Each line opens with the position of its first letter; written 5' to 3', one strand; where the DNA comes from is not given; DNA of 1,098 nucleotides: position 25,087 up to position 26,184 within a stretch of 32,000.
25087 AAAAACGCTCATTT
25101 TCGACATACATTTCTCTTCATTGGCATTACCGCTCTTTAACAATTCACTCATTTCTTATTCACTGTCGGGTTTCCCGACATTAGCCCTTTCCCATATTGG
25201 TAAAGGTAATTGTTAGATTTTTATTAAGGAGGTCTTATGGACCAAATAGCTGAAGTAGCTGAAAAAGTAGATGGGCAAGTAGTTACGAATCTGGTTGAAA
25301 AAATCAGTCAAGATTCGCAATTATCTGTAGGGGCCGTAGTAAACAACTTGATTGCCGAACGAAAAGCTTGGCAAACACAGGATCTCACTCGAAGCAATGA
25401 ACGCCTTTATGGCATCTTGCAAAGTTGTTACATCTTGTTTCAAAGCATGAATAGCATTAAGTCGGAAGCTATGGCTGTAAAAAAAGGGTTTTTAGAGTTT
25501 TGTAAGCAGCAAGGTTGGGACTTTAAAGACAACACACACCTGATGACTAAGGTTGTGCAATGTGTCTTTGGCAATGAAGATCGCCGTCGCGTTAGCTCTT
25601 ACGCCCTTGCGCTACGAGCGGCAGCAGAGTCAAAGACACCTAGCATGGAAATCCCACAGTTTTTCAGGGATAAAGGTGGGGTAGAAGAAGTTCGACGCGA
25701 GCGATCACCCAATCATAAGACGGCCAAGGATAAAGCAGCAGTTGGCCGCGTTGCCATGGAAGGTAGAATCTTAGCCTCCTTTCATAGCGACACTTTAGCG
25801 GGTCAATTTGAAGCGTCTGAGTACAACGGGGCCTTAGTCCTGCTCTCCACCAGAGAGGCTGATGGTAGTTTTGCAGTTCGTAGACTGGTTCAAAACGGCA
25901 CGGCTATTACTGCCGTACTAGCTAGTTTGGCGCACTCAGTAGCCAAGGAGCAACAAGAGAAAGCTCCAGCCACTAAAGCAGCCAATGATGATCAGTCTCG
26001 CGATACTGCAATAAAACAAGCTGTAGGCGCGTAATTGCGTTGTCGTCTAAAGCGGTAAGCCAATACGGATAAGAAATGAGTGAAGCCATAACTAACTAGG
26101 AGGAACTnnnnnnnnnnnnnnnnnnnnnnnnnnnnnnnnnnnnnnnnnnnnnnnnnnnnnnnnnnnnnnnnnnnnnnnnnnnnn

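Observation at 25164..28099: Five-gene cassette built around a stand-alone clamp-loader-like AAA+ ATPase, next to an integrase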

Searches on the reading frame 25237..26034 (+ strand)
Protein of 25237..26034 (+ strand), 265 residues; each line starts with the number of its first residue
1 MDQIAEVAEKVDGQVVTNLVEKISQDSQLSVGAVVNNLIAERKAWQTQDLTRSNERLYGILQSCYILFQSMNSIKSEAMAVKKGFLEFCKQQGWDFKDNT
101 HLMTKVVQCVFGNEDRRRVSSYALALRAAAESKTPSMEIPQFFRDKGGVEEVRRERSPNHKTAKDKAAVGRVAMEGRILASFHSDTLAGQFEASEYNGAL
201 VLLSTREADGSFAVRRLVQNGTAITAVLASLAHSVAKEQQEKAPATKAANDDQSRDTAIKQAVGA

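Call 6: search_protein_families(library=pfam, proteins=[window:25237-26034:+], max_evalue=0.1)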
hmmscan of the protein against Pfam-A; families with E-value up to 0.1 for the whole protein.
window:25237-26034:+ (265 aa): 0 families

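Call 7: search_protein_families(library=phrogs, proteins=[window:25237-26034:+], max_evalue=0.1)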
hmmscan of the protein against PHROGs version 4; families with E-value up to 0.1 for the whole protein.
window:25237-26034:+ (265 aa): 0 families

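Call 8: search_protein_families(library=padloc, proteins=[window:25237-26034:+], max_evalue=0.1)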
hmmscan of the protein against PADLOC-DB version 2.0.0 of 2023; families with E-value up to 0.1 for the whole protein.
window:25237-26034:+ (265 aa): 1 family
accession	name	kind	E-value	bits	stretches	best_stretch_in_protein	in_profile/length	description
PDLC01620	Cas7e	-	0.003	15.4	1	108-258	24-144/335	CAS-I-E; effector_G7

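Call 9: search_protein_families(library=ncbifam, proteins=[window:25237-26034:+], max_evalue=0.1)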
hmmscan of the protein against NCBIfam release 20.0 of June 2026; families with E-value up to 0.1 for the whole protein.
window:25237-26034:+ (265 aa): 0 families

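Call 17: find_homologous_proteins(query=window:25237-26034:+)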
Query window:25237-26034:+ (265 aa): 41 proteins with E <= 0.001 among 3022 candidates.
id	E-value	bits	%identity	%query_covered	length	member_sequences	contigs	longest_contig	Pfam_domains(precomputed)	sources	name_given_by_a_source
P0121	3.2e-162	556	97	100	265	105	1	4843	-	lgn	-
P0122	1.2e-151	521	92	100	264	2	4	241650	-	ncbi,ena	-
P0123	2.0e-148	511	88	100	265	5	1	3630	-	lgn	-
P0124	1.4e-147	508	90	100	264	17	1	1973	-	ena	-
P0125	3.7e-142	490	85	100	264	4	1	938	-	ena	-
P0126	3.8e-136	470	83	100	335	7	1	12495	-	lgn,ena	-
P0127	3.0e-131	454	80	100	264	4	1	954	-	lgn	-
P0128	5.3e-131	454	79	100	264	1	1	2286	-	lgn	-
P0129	1.9e-127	442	78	100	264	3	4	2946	-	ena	-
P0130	1.3e-102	361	63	100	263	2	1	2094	-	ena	-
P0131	1.7e-101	357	63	100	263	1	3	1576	-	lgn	-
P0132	2.5e-101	357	63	100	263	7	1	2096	-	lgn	-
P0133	2.4e-99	350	62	98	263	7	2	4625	-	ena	-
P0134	2.2e-98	347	61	96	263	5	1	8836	-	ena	-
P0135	1.5e-96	341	59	98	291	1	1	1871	-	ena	-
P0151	2.4e-35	141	39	82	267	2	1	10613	-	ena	-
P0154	1.8e-22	98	36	75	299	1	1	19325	-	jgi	jgi:hypothetical protein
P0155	5.6e-22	97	33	73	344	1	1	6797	-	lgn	-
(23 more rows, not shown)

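Call 28: predict_structure(alignment_id=A1)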
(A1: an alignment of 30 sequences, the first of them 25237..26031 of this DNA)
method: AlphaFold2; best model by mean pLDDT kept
length: 265 residues; sequences in the alignment: 30
mean_pLDDT: 76.8   pTM: 0.55
mean pLDDT of the five models: 76.8, 74.5, 72.5, 69.9, 64.3
residues with pLDDT >= 90: 68; 70-90: 129; 50-70: 38; < 50: 30
segments of 3 or more residues with pLDDT < 50: 1-26, 49-51
pLDDT, mean of each block of 10 residues (from residue 1): 29 37 49 86 74 79 93 87 90 88 94 87 93 92 86 71 74 78 88 82 92 89 79 66 54 66 66
secondary structure, 60 per line:
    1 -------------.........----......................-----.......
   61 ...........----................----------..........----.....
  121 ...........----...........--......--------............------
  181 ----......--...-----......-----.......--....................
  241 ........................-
elements in order: H14-22 H27-48 H54-71 H76-91 H102-111 H116-131 H136-146 H149-154 H163-174 H185-190 E201-206 E212-218 H221-264

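Call 34: fold_search(model_id=the predicted structure, library=pdb)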
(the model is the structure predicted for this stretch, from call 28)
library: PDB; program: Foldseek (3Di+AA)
matches with E <= 10: 166; with E <= 0.001: 0
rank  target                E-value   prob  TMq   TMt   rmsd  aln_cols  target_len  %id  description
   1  9fw5                  6.0e-01  0.16  0.18  0.22  12.7       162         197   17  Retroaldolase 17 (RAD17) (released 2025-07-09)
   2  7acl_B                6.0e-01  0.13  0.14  0.18  10.5       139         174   12  Crystal structure of E. coli HTH-type transcriptional regulator RcdA at 2.05 A resolution (released 2021-08-18)
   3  3sl9_G                9.5e-01  0.10  0.14  0.20  14.7       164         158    8  X-ray structure of Beta catenin in complex with Bcl9 (released 2012-02-29)
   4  3kh2_C                1.2e+00  0.15  0.18  0.30   9.7       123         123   18  Crystal structure of the P1 bacteriophage Doc toxin (F68S) in complex with the Phd antitoxin (L17M/V39A). Northeast St (released 2010-08-18)
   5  4gct_C                1.3e+00  0.11  0.15  0.19  11.7       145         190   12  structure of No factor protein-DNA complex (released 2013-06-19)
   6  5cwb                  1.4e+00  0.15  0.21  0.26  13.8       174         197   12  Crystal structure of de novo designed helical repeat protein DHR4 (released 2015-12-16)
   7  1bgc                  1.4e+00  0.08  0.13  0.18  14.4       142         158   17  CRYSTAL STRUCTURE OF CANINE AND BOVINE GRANULOCYTE-COLONY STIMULATING FACTOR (G-CSF) (released 1993-10-31)
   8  5twa_B                1.4e+00  0.06  0.12  0.18  14.7       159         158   10  Crystal structure of Geodia cydonium BHP2 in complex with Lubomirskia baicalensis Bak-2 (released 2017-01-25)
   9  2rha                  1.8e+00  0.08  0.16  0.20  12.4       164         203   14  Crystal structure of a predicted dna-binding transcriptional regulator (saro_1072) from novosphingobium aromaticivorans  (released 2007-10-30)
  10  3sla_B                2.1e+00  0.09  0.17  0.25  14.1       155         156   12  X-ray structure of first four repeats of human beta-catenin (released 2012-02-29)
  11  9n22_K                2.1e+00  0.08  0.15  0.17  47.7       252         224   12  Y20S (Sec18-Sec17-Sec9-Sso1-Snc1) EDTA - Class 2 (released 2025-10-01)
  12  8e9i_J                2.1e+00  0.06  0.16  0.18  19.5       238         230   12  Mycobacterial respiratory complex I, semi-inserted quinone (released 2022-10-12)
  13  9i4i_m                2.2e+00  0.08  0.16  0.24  21.1       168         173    8  High resolution Cryo-EM structure of human complex I in mitochondria (released 2025-11-12)
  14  9cru_K                2.2e+00  0.06  0.15  0.17  50.9       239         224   13  Y20S (Sec18-Sec17-Sec9-Sso1-Snc1) EDTA - Class 1 (released 2025-08-27)
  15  3kh2_A                2.3e+00  0.11  0.18  0.29  10.1       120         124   17  Crystal structure of the P1 bacteriophage Doc toxin (F68S) in complex with the Phd antitoxin (L17M/V39A). Northeast St (released 2010-08-18)
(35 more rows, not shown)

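Call 38: find_encoding_contigs(protein=P0154, flank=10000, max_places=2)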
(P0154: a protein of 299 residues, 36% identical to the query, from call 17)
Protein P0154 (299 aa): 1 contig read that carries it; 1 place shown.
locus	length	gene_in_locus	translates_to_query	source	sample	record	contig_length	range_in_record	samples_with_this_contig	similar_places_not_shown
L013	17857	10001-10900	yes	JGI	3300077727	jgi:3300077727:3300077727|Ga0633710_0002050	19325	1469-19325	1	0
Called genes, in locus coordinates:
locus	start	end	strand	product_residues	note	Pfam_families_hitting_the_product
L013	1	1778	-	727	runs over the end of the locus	PF02463:SMC_N (faint)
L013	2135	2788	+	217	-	PF02384:N6_Mtase (faint), PF20473:MmeI_Mtase (weak)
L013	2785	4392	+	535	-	PF07669:Eco57I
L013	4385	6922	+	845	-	-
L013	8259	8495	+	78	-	-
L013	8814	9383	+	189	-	PF00589:Phage_integrase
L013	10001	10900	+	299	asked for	-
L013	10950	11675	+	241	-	PF00004:AAA (faint)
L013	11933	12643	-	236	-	PF13676:TIR_2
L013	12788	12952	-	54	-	-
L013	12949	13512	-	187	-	PF20346:DUF6641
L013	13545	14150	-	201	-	-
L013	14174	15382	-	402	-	PF00589:Phage_integrase (weak)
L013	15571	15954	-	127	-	-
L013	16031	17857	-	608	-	?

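Call 39: find_encoding_contigs(protein=P0151, flank=10000, max_places=2)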
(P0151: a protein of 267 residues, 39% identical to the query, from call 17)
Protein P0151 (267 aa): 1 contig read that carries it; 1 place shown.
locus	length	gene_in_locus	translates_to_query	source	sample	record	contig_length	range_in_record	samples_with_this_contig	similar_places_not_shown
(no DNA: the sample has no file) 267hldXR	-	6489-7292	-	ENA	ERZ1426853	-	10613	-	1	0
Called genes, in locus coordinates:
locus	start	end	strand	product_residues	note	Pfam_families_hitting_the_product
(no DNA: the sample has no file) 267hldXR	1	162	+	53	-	?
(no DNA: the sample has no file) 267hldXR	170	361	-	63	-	-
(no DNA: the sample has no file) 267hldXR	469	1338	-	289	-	-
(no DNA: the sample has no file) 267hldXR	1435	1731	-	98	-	PF01666:DX (faint)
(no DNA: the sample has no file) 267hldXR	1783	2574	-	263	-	PF00574:CLP_protease (weak)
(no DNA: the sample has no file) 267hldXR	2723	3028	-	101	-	-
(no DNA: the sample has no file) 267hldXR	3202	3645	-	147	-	PF20346:DUF6641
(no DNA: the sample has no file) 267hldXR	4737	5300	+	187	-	PF00589:Phage_integrase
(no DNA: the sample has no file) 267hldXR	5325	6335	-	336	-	-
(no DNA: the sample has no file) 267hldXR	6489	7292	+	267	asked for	-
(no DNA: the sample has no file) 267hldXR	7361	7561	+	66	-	-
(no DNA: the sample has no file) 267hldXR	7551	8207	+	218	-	PF13401:AAA_22 (faint), PF00004:AAA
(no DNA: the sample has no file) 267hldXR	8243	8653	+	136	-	-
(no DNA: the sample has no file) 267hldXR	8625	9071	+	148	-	-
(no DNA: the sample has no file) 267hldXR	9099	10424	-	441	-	-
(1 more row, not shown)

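Call 40: find_encoding_contigs(protein=P0155, flank=10000, max_places=2)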
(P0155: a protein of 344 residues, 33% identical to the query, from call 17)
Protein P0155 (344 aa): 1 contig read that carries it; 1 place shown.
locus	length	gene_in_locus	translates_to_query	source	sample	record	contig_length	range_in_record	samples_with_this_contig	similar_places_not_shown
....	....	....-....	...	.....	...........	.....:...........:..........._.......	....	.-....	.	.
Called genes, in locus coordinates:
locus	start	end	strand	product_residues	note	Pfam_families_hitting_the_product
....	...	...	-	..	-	-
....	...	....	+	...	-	-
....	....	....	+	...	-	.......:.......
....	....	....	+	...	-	-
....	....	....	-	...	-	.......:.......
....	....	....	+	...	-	-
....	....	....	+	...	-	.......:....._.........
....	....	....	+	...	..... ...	-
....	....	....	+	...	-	?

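Call 55: search_solved_structures(query=A1, max_evalue=10)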
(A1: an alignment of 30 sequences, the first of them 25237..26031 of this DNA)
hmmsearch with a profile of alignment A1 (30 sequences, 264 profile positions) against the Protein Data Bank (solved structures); distinct sequences matched with E-value up to 10: 1.
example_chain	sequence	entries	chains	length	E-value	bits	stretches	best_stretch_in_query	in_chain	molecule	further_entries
8ye9_B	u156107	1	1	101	0.69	12.4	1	25-67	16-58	A25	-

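Call 58: search_protein_families(library=pfam, proteins=[L013:13545-14150:-], max_evalue=0.05)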
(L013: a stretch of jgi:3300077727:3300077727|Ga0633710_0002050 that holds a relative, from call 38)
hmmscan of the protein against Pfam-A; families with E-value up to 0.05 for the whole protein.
L013:13545-14150:- (201 aa): 0 families

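Call 59: fold_search(model_id=the predicted structure, library=viral)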
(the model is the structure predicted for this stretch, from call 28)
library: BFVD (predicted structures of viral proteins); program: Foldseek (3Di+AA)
matches with E <= 10: 283; with E <= 0.001: 0
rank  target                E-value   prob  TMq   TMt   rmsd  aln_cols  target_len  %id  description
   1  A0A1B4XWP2            8.3e-02  0.12  0.13  0.12  24.4       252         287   14  Uncharacterized protein [Tenacibaculum phage pT24]
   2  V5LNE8                4.1e-01  0.15  0.15  0.23  13.3       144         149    8  (no name in the UniProt tables at hand)
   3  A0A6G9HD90            4.8e-01  0.14  0.20  0.10  18.6       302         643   10  Uncharacterized protein [Carcinus maenas virus 1]
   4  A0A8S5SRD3            5.0e-01  0.08  0.15  0.15  20.3       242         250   12  Uncharacterized protein [Siphoviridae sp. ctLdn10]
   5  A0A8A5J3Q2            5.8e-01  0.03  0.08  0.06  27.0       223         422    7  (no name in the UniProt tables at hand)
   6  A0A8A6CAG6            8.8e-01  0.09  0.16  0.19  15.3       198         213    9  (no name in the UniProt tables at hand)
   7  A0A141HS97            9.8e-01  0.04  0.11  0.12  20.5       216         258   14  (no name in the UniProt tables at hand)
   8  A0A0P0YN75            1.1e+00  0.04  0.10  0.11  19.5       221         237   14  (no name in the UniProt tables at hand)
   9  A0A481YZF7            1.1e+00  0.11  0.17  0.23  10.9       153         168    8  Uncharacterized protein [Mimivirus LCMiAC01]
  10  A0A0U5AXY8            1.1e+00  0.02  0.10  0.09  20.1       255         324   12  Uncharacterized protein [Rosellinia necatrix megabirnavirus 2-W8]
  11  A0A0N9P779            1.3e+00  0.10  0.17  0.22  13.6       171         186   13  (no name in the UniProt tables at hand)
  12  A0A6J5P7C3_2          1.3e+00  0.02  0.09  0.03  30.0       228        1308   13  Uncharacterized protein [uncultured Caudovirales phage]
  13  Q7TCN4                1.5e+00  0.03  0.12  0.10  19.5       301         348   12  Polyprotein (Fragment) [Dengue virus type 1]
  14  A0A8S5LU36            1.6e+00  0.06  0.11  0.16  20.6       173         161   16  Uncharacterized protein [Siphoviridae sp. ctM3g2]
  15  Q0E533                1.6e+00  0.06  0.15  0.16  22.1       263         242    8  27.1 kDa [Spodoptera frugiperda ascovirus 1a]
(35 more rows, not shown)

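Call 92: search_protein_representatives(alignment_id=A1)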
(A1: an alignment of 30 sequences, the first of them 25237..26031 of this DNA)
Query: 30 sequences, 264 profile positions. Proteins with E-value up to 0.001 (for the whole library): 1431; up to 1e-10: 865; up to 1e-30: 264. The best 150 are listed.
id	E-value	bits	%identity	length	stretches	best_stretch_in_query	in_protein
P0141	1.2e-99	349.3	-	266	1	5-264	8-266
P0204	1.8e-96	338.9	-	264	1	8-262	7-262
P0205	3.7e-85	301.8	-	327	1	14-263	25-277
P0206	2.6e-79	282.6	-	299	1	20-257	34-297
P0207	8.3e-78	277.7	-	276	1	9-263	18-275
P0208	1.8e-77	276.6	-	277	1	21-263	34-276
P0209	3.0e-77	275.8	-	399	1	11-252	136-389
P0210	2.0e-76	273.1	-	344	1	12-260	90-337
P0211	3.2e-76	272.5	-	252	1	27-263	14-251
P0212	5.2e-75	268.5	-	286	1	17-263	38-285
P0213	5.5e-75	268.4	-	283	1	15-258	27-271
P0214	2.5e-74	266.3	-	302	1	22-262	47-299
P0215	1.1e-73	264.2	-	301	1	8-245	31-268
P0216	1.3e-73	264.0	-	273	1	8-262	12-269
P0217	1.4e-73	263.8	-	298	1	18-262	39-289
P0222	1.4e-71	257.2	-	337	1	25-260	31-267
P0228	4.2e-70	252.4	-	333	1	25-232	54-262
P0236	1.3e-68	247.5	-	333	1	19-249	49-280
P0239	3.7e-68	246.0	-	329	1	8-252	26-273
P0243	1.3e-67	244.3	-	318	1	29-248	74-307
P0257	4.0e-64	232.8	-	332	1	34-262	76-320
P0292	1.1e-57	211.8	-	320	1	15-262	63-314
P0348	6.2e-46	173.2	-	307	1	26-261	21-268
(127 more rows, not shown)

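Call 93: search_protein_families(library=pfam, proteins=[P0209, P0210, P0205, P0222, P0228, P0236, P0257, P0239, P0292, P0243], max_evalue=0.01)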
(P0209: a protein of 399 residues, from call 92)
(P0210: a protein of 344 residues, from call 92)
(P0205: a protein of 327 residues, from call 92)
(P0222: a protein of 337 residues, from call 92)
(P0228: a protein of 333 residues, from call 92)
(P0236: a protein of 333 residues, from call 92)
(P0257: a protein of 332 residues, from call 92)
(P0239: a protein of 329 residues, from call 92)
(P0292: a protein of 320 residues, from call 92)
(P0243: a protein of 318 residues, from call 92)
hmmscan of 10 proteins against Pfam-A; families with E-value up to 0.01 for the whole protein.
P0209 (399 aa): 0 families

P0210 (344 aa): 0 families

P0205 (327 aa): 0 families

P0222 (337 aa): 0 families

P0228 (333 aa): 0 families

P0236 (333 aa): 0 families

P0257 (332 aa): 0 families

P0239 (329 aa): 0 families

P0292 (320 aa): 0 families

P0243 (318 aa): 0 families

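Call 94: find_encoding_contigs(protein=P0209, flank=7000, max_places=3)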
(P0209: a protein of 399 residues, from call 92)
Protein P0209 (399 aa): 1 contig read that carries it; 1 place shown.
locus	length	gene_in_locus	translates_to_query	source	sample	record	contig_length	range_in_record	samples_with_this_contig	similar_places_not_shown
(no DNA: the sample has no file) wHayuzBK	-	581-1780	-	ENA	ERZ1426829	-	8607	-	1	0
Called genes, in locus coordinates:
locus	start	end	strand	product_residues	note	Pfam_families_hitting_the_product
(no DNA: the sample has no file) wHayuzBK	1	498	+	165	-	?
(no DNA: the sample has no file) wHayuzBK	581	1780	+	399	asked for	-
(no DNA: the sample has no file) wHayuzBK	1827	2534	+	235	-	PF00004:AAA (weak)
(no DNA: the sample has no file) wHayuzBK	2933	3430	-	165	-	-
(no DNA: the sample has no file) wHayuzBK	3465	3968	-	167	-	-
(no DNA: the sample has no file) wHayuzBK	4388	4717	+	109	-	-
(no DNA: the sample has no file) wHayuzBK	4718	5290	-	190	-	PF00589:Phage_integrase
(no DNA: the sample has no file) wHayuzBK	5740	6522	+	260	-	PF13489:Methyltransf_23, PF13847:Methyltransf_31 (weak), PF08241:Methyltransf_11, PF08242:Methyltransf_12 (weak), PF13649:Methyltransf_25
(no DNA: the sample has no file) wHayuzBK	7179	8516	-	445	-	-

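Call 95: find_encoding_contigs(protein=P0348, flank=8000, max_places=3)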
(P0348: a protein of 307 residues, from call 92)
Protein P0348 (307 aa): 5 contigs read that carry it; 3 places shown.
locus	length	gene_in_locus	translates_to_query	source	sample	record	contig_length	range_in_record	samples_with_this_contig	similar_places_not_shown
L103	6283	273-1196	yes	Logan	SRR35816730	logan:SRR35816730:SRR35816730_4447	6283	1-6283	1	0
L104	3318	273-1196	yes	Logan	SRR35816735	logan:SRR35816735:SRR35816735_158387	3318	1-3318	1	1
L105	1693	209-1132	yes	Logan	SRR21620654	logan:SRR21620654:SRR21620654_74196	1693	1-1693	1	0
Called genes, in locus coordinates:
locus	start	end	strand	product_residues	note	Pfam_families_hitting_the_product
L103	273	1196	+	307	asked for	-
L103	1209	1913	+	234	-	PF13401:AAA_22 (faint), PF00004:AAA (faint)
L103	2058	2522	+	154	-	-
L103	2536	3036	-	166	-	PF00239:Resolvase, PF02796:HTH_7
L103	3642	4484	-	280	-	PF12852:Cupin_6, PF00165:HTH_AraC (weak), PF12833:HTH_18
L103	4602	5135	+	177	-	PF02627:CMD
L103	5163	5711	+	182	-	PF16694:Cytochrome_P460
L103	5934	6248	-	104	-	-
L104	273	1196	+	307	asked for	-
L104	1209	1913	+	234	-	PF13401:AAA_22 (faint), PF00004:AAA (faint)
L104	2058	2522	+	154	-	-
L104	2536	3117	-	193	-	PF00239:Resolvase, PF02796:HTH_7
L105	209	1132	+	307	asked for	-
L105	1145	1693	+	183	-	?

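Call 96: find_encoding_contigs(protein=P0257, flank=8000, max_places=3)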
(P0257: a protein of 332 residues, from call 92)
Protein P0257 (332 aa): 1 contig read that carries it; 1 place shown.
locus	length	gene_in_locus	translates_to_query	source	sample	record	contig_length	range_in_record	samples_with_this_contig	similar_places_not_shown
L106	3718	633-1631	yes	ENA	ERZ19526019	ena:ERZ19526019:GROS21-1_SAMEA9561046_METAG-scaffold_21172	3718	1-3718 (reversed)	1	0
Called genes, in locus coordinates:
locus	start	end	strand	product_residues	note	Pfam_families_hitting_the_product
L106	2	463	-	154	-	?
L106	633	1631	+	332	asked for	-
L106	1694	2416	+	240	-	PF13191:AAA_16 (faint), PF00004:AAA, PF07728:AAA_5 (weak), PF13177:DNA_pol3_delta2, PF13401:AAA_22 (faint)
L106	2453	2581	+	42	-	-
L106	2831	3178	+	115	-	-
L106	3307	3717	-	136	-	?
